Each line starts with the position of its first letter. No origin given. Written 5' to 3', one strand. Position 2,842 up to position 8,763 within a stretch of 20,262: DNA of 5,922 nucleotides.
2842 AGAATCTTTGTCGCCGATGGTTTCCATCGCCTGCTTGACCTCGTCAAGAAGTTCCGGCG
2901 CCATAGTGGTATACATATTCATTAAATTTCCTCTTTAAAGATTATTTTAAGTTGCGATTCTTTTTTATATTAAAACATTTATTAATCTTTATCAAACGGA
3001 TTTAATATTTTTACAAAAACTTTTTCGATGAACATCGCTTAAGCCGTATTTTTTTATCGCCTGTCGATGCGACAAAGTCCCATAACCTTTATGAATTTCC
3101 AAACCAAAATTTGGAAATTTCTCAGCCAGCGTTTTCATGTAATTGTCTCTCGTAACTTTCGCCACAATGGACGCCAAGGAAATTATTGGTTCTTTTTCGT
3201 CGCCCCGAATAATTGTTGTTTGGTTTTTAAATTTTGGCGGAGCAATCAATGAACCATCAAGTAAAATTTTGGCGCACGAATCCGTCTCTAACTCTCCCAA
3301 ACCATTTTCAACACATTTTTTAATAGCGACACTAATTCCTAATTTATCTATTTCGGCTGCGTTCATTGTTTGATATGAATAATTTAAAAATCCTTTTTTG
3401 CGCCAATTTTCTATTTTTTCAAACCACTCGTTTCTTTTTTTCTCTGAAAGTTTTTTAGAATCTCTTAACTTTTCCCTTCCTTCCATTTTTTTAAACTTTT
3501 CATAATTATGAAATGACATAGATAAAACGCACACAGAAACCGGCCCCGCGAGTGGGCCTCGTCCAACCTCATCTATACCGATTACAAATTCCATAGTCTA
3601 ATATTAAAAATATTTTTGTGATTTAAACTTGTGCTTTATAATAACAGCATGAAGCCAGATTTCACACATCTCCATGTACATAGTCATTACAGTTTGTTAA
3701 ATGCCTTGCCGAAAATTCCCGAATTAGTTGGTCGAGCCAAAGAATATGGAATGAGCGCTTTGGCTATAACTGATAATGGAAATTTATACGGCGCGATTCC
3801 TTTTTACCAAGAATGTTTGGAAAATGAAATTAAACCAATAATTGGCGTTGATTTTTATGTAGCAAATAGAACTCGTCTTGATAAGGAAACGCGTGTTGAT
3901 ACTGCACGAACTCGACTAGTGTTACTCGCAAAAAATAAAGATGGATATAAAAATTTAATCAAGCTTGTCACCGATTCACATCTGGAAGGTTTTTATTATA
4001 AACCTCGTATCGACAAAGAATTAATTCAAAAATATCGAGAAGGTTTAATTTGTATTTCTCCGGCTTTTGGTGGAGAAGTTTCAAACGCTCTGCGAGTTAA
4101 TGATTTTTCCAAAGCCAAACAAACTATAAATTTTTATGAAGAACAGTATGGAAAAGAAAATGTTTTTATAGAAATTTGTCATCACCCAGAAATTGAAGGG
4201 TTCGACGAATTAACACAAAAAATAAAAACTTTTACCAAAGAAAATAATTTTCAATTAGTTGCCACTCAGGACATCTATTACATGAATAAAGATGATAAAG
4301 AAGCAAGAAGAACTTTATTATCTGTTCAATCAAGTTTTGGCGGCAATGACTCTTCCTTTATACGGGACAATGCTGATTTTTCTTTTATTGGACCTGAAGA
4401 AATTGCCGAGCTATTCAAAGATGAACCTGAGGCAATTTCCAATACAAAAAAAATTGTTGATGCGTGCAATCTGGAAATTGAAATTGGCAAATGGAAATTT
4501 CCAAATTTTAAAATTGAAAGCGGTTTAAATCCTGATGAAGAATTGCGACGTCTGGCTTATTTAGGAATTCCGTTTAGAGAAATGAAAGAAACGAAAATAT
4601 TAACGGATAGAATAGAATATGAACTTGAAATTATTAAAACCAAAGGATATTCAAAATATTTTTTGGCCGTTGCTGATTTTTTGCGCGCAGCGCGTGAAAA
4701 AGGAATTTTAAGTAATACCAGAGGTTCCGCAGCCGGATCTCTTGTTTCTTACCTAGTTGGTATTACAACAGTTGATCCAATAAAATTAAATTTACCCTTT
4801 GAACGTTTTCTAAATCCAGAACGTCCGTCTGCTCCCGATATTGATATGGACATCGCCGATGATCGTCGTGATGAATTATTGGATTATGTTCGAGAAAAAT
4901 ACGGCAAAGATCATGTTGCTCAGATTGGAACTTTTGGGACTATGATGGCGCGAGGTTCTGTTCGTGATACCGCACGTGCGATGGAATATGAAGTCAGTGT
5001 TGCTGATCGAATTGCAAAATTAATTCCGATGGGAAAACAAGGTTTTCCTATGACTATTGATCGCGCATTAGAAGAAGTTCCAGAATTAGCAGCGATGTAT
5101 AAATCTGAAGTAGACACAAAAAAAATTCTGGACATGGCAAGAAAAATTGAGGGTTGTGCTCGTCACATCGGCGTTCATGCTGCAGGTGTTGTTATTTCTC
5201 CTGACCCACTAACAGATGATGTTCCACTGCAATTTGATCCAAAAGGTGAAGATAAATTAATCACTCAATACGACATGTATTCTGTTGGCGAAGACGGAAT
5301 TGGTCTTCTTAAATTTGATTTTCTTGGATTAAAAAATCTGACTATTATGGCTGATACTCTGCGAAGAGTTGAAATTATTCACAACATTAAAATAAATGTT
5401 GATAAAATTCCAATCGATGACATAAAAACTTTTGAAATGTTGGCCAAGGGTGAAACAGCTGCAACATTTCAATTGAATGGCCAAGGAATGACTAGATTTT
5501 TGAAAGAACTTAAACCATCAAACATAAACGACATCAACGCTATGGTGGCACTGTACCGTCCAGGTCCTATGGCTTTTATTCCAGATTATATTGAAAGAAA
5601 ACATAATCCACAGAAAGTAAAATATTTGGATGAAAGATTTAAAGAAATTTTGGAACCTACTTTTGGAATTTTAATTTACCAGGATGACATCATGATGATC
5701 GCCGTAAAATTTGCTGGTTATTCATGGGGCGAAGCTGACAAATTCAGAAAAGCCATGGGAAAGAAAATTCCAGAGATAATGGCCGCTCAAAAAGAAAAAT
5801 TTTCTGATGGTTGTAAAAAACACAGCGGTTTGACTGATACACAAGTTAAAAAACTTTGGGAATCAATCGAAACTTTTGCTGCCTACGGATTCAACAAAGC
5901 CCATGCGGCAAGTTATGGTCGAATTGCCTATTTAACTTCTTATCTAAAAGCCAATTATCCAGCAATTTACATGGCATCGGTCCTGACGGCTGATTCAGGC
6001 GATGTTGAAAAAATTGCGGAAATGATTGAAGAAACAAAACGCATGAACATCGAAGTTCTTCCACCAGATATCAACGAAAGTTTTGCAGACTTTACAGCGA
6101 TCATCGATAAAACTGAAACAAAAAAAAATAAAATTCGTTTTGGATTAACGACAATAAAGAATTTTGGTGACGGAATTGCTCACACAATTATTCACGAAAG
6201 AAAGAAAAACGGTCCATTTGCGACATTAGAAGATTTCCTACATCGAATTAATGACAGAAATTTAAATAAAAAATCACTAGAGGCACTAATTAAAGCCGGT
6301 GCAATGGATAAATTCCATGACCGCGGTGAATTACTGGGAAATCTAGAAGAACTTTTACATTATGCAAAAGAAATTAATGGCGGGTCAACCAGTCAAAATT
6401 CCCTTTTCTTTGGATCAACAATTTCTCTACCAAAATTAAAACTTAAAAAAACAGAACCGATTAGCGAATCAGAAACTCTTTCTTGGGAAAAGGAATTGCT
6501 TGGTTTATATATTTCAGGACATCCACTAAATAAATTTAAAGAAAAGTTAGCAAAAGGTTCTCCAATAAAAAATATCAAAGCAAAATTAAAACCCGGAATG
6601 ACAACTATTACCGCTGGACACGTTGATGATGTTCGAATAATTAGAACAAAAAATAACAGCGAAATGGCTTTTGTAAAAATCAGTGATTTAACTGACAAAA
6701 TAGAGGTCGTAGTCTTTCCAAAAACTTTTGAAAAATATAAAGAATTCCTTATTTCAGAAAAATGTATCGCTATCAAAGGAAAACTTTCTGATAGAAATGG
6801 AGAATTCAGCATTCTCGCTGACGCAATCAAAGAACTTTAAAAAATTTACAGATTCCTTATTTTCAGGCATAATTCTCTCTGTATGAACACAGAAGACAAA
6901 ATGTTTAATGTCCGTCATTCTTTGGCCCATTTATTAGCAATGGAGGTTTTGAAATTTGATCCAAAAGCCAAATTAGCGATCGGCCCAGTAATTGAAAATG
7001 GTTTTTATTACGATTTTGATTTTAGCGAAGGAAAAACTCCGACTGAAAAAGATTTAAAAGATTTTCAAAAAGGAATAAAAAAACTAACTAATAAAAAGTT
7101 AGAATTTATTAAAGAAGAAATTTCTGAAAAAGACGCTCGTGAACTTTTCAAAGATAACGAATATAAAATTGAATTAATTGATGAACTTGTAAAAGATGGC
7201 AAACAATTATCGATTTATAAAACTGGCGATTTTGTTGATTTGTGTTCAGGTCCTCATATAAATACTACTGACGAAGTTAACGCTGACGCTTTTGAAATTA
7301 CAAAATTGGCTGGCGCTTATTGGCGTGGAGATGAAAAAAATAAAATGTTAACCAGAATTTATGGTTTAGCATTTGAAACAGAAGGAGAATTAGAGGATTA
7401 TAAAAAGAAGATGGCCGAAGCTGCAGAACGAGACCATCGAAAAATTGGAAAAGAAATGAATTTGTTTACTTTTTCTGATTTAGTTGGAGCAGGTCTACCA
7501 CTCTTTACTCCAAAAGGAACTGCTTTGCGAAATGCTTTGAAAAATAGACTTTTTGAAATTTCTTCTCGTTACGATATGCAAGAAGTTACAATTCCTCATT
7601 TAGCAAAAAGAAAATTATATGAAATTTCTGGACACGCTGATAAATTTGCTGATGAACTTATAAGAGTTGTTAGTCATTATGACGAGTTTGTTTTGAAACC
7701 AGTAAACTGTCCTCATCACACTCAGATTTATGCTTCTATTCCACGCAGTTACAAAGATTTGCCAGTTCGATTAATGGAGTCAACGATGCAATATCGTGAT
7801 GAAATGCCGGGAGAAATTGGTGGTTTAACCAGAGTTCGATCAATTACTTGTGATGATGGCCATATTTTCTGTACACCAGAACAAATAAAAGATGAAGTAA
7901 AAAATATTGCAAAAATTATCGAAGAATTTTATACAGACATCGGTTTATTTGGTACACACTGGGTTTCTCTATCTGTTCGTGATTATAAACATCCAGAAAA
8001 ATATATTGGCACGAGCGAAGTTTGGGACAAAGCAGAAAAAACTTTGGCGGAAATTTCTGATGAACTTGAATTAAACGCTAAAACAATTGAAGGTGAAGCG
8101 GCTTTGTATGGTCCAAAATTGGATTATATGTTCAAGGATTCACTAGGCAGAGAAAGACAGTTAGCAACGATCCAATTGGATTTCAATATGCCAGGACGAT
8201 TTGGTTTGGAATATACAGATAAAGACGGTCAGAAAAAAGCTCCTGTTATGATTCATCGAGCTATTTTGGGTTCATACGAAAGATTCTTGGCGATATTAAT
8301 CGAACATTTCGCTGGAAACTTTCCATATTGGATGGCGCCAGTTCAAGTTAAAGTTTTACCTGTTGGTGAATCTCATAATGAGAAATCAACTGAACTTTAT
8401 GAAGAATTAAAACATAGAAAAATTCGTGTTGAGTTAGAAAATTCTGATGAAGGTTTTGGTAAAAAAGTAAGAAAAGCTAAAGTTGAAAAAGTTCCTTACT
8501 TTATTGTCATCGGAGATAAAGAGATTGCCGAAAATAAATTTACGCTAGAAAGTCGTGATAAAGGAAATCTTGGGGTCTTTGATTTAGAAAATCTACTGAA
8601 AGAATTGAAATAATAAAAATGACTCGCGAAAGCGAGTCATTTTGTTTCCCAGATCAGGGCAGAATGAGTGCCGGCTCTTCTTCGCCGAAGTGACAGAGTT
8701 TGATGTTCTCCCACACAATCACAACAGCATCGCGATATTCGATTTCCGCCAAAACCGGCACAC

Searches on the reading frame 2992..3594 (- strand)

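Call 17: search_protein_families(library=pfam, proteins=[window:2992-3594:-], max_evalue=0.00001)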
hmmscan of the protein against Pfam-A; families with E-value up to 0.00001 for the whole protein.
window:2992-3594:- (200 aa): 1 family
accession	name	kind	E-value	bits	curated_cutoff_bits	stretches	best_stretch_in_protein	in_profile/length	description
PF01351.25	RNase_HII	-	2.6e-35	122.6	25.8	1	5-195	1-198/199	Ribonuclease HII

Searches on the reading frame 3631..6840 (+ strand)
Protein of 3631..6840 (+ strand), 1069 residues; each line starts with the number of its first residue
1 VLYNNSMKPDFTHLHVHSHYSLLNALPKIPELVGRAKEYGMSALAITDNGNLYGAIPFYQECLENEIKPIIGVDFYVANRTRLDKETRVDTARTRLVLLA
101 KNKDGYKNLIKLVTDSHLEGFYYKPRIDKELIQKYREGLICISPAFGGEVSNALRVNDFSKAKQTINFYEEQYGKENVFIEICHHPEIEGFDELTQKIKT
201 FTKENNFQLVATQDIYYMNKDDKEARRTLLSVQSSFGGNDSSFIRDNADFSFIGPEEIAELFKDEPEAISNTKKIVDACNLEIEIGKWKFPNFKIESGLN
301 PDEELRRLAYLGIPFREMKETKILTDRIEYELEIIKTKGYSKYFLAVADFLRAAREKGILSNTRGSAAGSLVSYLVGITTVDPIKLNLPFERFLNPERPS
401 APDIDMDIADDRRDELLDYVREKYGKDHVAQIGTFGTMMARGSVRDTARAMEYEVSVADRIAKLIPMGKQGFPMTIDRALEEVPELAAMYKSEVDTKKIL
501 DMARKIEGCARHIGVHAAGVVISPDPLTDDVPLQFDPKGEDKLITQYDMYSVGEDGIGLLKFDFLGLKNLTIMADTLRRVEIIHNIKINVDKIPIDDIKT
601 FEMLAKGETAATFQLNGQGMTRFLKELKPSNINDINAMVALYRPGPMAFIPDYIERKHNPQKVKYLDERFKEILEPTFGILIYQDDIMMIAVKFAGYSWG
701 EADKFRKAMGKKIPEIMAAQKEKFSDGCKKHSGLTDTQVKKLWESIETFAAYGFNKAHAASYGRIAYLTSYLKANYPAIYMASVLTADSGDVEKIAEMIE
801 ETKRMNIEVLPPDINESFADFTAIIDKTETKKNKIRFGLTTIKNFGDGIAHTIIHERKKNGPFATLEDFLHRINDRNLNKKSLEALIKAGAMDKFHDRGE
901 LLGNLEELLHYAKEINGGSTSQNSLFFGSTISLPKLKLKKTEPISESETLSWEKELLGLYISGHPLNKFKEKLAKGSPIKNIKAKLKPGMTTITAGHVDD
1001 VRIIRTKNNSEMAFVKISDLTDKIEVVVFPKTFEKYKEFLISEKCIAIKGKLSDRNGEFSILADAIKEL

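Call 17: search_protein_families(library=pfam, proteins=[window:3631-6840:+], max_evalue=0.00001)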
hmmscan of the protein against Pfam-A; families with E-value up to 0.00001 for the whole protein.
window:3631-6840:+ (1069 aa): 5 families
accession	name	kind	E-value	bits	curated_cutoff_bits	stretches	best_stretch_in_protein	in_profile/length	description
PF07733.18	DNA_pol3_alpha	-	1.9e-88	296.9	23.9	1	305-566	3-260/260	Bacterial DNA polymerase III alpha NTPase domain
PF17657.6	DNA_pol3_finger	-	7.8e-55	185.2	22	1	569-731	1-165/166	Bacterial DNA polymerase III alpha subunit finger domain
PF02811.25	PHP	-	2.9e-52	177.8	26.4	1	13-184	1-163/164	PHP domain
PF14579.12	HHH_6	-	3.4e-29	101.3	25.6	1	806-898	1-87/90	Helix-hairpin-helix motif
PF01336.31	tRNA_anti-codon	-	1.2e-12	48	27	1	1000-1069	9-75/75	OB-fold nucleic acid binding domain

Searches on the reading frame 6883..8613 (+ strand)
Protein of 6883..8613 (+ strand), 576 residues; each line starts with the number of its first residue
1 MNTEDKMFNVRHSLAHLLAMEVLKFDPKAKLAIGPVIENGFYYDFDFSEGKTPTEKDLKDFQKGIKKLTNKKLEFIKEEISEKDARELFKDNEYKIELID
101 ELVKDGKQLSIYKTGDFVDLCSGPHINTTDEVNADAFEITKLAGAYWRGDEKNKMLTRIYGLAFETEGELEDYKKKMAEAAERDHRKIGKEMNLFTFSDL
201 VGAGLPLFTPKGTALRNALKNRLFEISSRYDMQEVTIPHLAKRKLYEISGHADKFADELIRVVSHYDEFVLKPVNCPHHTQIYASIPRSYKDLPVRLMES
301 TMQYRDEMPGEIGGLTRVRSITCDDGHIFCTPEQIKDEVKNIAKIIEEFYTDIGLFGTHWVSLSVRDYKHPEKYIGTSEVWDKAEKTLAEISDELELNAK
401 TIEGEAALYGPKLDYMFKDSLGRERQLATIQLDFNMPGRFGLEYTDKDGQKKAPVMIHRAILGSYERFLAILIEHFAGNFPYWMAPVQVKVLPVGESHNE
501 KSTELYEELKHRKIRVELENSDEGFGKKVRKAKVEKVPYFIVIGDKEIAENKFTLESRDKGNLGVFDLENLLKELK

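Call 17: search_protein_families(library=pfam, proteins=[window:6883-8613:+], max_evalue=0.00001)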
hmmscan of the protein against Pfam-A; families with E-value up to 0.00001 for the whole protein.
window:6883-8613:+ (576 aa): 3 families
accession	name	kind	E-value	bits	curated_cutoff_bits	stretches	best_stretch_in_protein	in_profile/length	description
PF00587.30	tRNA-synt_2b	-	9.3e-43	146.8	29.3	1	266-476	8-179/179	tRNA synthetase class II core domain (G, H, P, S and T)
PF03129.25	HGTP_anticodon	-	6.2e-20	71.6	21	1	488-576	1-92/94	Anticodon binding domain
PF07973.19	tRNA_SAD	-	2.4e-12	47.1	24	1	110-160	2-44/44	Threonyl and Alanyl tRNA synthetase second additional domain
